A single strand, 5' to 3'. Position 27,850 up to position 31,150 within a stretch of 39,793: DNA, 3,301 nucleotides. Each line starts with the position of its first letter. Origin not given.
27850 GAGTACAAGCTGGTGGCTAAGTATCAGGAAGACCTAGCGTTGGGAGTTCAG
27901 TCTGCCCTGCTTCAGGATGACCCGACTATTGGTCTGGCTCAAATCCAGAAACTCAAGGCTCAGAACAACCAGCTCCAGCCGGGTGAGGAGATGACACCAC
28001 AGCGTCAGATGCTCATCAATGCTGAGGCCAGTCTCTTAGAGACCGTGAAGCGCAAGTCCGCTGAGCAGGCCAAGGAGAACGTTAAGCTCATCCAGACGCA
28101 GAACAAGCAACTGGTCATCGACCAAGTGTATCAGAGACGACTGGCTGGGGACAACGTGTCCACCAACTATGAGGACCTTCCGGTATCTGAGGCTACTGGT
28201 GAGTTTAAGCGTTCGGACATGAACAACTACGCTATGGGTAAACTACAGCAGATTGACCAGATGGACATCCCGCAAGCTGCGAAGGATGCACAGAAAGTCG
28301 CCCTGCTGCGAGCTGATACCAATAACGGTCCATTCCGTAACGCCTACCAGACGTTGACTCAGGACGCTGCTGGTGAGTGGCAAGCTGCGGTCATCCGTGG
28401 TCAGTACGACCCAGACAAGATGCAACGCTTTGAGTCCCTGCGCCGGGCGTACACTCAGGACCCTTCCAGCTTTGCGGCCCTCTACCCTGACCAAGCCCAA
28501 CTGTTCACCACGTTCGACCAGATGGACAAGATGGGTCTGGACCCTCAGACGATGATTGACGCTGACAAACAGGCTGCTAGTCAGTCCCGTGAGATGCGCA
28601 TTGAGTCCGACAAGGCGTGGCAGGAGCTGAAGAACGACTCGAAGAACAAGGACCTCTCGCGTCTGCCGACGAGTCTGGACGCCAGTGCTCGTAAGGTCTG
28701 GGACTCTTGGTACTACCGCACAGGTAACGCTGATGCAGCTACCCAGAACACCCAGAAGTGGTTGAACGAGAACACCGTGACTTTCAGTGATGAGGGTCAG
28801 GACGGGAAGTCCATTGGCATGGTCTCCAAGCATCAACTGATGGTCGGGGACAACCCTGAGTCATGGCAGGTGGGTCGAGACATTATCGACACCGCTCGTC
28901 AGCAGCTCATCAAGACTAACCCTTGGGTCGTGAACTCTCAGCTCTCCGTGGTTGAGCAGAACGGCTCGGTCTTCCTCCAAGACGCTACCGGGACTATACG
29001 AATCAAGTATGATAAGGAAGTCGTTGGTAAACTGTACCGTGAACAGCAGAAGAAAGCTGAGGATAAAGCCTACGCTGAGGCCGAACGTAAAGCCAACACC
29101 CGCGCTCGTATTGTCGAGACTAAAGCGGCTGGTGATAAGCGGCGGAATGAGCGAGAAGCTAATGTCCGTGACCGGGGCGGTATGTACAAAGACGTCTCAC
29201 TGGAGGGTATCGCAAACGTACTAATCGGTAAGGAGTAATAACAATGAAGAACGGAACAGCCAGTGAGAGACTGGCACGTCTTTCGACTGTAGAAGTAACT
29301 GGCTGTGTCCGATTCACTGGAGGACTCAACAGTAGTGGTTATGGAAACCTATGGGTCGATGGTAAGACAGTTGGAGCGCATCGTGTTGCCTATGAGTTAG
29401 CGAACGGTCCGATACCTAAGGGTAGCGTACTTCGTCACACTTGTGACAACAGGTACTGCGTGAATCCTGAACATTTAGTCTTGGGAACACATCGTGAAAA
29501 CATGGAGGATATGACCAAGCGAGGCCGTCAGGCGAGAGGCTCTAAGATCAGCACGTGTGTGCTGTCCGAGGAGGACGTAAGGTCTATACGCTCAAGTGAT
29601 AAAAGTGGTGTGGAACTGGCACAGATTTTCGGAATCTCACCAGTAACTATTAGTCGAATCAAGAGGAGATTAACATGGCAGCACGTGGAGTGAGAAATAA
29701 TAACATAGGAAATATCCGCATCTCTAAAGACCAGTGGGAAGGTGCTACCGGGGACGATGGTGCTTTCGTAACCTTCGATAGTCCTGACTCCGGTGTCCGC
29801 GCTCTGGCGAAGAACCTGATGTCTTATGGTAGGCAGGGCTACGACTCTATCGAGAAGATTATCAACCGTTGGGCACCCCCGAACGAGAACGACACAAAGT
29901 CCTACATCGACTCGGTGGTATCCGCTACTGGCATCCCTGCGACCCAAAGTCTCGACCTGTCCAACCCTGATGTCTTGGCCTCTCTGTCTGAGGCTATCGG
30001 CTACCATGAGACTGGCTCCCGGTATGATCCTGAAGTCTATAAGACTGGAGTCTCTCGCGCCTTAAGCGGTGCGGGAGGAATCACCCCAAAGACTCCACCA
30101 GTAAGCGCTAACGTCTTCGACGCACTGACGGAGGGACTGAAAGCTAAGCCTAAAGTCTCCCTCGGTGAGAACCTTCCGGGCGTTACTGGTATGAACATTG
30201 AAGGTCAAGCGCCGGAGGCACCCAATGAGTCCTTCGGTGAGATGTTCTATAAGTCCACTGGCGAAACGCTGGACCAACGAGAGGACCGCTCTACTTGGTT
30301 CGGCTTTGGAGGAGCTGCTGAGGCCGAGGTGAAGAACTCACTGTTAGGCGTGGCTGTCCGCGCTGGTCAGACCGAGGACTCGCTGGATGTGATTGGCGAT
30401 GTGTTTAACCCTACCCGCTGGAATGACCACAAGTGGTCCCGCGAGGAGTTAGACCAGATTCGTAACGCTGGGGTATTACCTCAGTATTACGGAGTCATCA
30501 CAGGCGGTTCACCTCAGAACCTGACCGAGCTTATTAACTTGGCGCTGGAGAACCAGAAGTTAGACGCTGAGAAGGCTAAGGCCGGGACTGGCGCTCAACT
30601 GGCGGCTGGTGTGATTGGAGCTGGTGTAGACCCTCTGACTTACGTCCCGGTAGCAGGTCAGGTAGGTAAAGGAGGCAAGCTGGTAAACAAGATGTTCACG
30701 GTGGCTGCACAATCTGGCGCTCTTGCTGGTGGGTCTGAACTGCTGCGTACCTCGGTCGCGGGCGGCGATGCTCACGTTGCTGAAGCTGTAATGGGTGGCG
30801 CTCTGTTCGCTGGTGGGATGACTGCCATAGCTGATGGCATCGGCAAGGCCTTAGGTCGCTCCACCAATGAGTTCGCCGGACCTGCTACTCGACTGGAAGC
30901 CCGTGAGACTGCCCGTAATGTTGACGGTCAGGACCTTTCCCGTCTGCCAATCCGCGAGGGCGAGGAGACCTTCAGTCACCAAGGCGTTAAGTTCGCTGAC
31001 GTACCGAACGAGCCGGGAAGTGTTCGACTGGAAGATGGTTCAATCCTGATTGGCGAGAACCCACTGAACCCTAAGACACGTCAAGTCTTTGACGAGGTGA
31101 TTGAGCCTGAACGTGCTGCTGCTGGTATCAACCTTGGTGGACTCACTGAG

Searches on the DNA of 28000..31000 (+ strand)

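Call 34: search_dna_similar(query=window:28000-31000:+, collection=phages, mode=near, max_rows=30)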
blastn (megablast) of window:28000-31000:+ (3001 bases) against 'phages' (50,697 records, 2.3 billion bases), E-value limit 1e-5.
Records with a match: 220; places in all: 241; records where one place covers at least 80% of the query: 190.
Best place of each record, by identity: 80-90% 220.
By first word of the organism name: Escherichia 90; Salmonella 59; Enterobacter 18; Kayfunavirus 17; Citrobacter 8; Shigella 6; Cronobacter 5; Klebsiella 5; Bacteriophage 2; Providencia 1; and 9 more.
By host as written in the record: Escherichia coli 49; Salmonella enterica subsp. enterica serovar Typhi 28; - 26; Salmonella enterica subsp. enterica serovar Typhi strain BRD948 10; Enterobacter cloacae 7; Citrobacter freundii CF3 5; Salmonella enterica subsp. enterica serovar Paratyphi C 5; Salmonella enterica subsp. enterica serovar Paratyphi B 4; and 58 more.
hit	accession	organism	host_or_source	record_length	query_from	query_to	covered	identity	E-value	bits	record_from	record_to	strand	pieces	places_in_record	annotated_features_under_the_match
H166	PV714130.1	Escherichia phage Pipis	Escherichia coli UTI89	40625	1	3001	100%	84.9%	0e+0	3029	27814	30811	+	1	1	internal virion protein D | internal virion protein C | HNH nuclease | ribosome_binding_site (x2)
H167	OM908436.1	Escherichia phage TM1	Escherichia sp. GXEC-TM1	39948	1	3001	100%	83.7%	0e+0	2824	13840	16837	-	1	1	peptidoglycan lytic exotransglycosylase | internal virion protein | HNH homing endonuclease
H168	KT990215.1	Escherichia phage GA2A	Escherichia coli O:45 strain C1328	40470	1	3001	100%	83.0%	0e+0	2708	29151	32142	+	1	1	internal (core) protein (x2) | hypothetical protein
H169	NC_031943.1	Escherichia phage GA2A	Escherichia coli O:45 strain C1328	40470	1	3001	100%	83.0%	0e+0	2708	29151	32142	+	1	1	internal virion protein with endolysin domain | internal virion protein | endonuclease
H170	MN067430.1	Escherichia phage vB_EcoP-Ro103C3lw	Escherichia coli O103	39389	1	3001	89%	87.7%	0e+0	3089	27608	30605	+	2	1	internal virion protein D | internal virion protein | hypothetical protein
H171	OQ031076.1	Shigella phage SFP20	Shigella flexneri KCTC 22192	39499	1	3001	86%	88.5%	0e+0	3119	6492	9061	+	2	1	internal virion protein D | internal virion protein C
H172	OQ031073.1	Shigella phage SFP21B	Shigella flexneri KCTC 22192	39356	1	3001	86%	88.2%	0e+0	3085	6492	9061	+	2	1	internal virion protein D | internal virion protein C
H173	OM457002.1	Enterobacter phage EP1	sewage water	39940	1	3001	86%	88.1%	0e+0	3063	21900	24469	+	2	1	internal virion protein D | internal virion protein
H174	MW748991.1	Enterobacter phage IME278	Enterobacter hormaechei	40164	1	3001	86%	88.0%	0e+0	3047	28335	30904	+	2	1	protein inside capsid D | protein inside capsid C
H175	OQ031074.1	Shigella phage SFP21A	Shigella flexneri KCTC 22192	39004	1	3001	86%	87.8%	0e+0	3030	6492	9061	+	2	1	internal virion protein D | internal virion protein C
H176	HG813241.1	Cronobacter phage Dev2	Cronobacter turicensis DNV1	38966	1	3001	86%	87.8%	0e+0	3030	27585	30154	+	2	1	gp16: Phage protein inside capsid D | gp15: Phage protein inside capsid C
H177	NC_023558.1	Cronobacter phage Dev2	Cronobacter turicensis DNV1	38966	1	3001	86%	87.8%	0e+0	3030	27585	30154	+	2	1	gp16: internal virion protein with endolysin domain | gp15: internal virion protein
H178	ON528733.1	Shigella phage ESh23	Shigella sp.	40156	1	3001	86%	87.6%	0e+0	3002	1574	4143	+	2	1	nonfunctional hypothetical protein due to mutation; ... | nonfunctional Phage DNA ejectosome component Gp16, peptidoglycan ...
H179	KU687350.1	Citrobacter phage SH4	Citrobacter freundii CF3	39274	1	3001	86%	87.6%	0e+0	3002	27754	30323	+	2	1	internal virion protein D | internal virion protein C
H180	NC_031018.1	Citrobacter phage SH4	Citrobacter freundii CF3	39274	1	3001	86%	87.6%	0e+0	3002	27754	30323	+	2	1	internal virion protein with endolysin domain | internal virion protein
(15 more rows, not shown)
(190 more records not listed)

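Call 36: get_annotated_region(hit=H166, flank=0)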
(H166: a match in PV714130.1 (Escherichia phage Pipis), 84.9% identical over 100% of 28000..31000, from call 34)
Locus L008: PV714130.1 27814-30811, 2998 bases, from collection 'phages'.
description: Escherichia phage Pipis, complete genome.
organism: Escherichia phage Pipis (NCBI taxid 3434944)
taxonomy: Viruses
host: Escherichia coli UTI89; source: waste water influent; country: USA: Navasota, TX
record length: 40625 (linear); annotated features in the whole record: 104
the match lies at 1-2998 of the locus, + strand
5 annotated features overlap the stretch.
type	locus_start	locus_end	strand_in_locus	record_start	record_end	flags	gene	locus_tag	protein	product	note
CDS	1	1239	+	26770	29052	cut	-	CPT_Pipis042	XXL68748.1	internal virion protein C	-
regulatory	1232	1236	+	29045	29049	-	-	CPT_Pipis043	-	ribosome_binding_site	-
CDS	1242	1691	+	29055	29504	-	-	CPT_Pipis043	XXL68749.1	HNH nuclease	BLASTp homology to Escherichia phage T7, Protein 2.8 (Y28_BPT7), E value: 1.58385e-27.; InterPro conserved domain HNH ...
regulatory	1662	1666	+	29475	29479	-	-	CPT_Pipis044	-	ribosome_binding_site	-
CDS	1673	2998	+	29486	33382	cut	-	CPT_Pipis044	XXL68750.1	internal virion protein D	BLASTp similarity to phage T7 gp16, shown in PMID 34214465 to form a channel across the inner membrane as part of the ...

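Call 37: get_annotated_region(hit=H169, flank=0)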
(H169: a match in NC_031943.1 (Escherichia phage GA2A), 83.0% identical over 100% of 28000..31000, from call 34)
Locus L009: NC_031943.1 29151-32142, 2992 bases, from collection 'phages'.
description: Escherichia phage vB_EcoP_GA2A, complete genome.
organism: Escherichia phage GA2A (NCBI taxid 1755695)
taxonomy: Viruses; Duplodnaviria; Heunggongvirae; Uroviricota; Caudoviricetes; Autographiviridae; Studiervirinae; Kayfunavirus; Kayfunavirus GA2A
host: Escherichia coli O:45 strain C1328; source: Speed River; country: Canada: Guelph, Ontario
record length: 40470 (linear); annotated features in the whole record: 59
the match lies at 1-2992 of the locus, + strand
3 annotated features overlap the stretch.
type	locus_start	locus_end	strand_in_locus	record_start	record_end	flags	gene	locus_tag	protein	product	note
CDS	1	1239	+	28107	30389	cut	-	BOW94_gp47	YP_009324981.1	internal virion protein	-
CDS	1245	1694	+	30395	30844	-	-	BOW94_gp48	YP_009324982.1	endonuclease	-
CDS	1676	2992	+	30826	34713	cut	-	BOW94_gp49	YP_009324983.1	internal virion protein with endolysin domain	-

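Call 38: get_annotated_region(hit=H173, flank=0)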
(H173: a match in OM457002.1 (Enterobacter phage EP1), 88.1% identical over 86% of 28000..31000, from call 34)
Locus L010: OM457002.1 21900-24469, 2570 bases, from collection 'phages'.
description: Enterobacter phage EP1, complete genome.
organism: Enterobacter phage EP1 (NCBI taxid 2918863)
taxonomy: Viruses; Duplodnaviria; Heunggongvirae; Uroviricota; Caudoviricetes; Autographiviridae; Studiervirinae; Kayfunavirus
host: -; source: sewage water; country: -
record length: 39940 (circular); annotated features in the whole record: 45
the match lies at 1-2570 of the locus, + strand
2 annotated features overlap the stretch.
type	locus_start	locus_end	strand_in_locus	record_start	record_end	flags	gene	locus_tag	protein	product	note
CDS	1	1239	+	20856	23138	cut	-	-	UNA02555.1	internal virion protein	-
CDS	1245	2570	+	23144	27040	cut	-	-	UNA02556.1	internal virion protein D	-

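Call 39: get_annotated_region(hit=H177, flank=0)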
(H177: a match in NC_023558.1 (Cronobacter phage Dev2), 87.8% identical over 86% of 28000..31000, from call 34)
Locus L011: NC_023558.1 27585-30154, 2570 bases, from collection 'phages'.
description: Cronobacter phage Dev2 complete genome.
organism: Cronobacter phage Dev2 (NCBI taxid 1410331)
taxonomy: Viruses; Duplodnaviria; Heunggongvirae; Uroviricota; Caudoviricetes; Autographiviridae; Studiervirinae; Kayfunavirus; Kayfunavirus Dev2
host: Cronobacter turicensis DNV1; source: -; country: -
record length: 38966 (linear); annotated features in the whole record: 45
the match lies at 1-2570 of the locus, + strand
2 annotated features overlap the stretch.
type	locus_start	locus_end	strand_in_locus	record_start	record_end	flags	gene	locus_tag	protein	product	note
CDS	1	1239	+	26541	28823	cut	gp15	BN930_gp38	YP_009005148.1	internal virion protein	-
CDS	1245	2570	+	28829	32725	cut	gp16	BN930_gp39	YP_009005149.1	internal virion protein with endolysin domain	-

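Call 40: get_annotated_region(hit=H167, flank=0)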
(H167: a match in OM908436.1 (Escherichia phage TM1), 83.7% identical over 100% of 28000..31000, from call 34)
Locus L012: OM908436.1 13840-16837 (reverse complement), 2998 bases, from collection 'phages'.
description: Escherichia phage TM1, complete genome.
organism: Escherichia phage TM1 (NCBI taxid 2762279)
taxonomy: Viruses; Duplodnaviria; Heunggongvirae; Uroviricota; Caudoviricetes; Autographiviridae; Studiervirinae; Kayfunavirus
host: Escherichia sp. GXEC-TM1; source: -; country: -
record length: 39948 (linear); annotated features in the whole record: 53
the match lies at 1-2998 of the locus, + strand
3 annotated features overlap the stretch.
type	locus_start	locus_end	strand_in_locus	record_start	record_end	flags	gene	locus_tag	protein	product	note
CDS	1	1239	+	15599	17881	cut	-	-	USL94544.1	internal virion protein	DNA ejectosome component, internal virion protein Gp15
CDS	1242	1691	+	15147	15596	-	-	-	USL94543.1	HNH homing endonuclease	Phage HNH homing endonuclease (ACLAME 312)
CDS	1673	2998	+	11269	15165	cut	-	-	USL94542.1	peptidoglycan lytic exotransglycosylase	DNA ejectosome component Gp16, peptidoglycan lytic exotransglycosylase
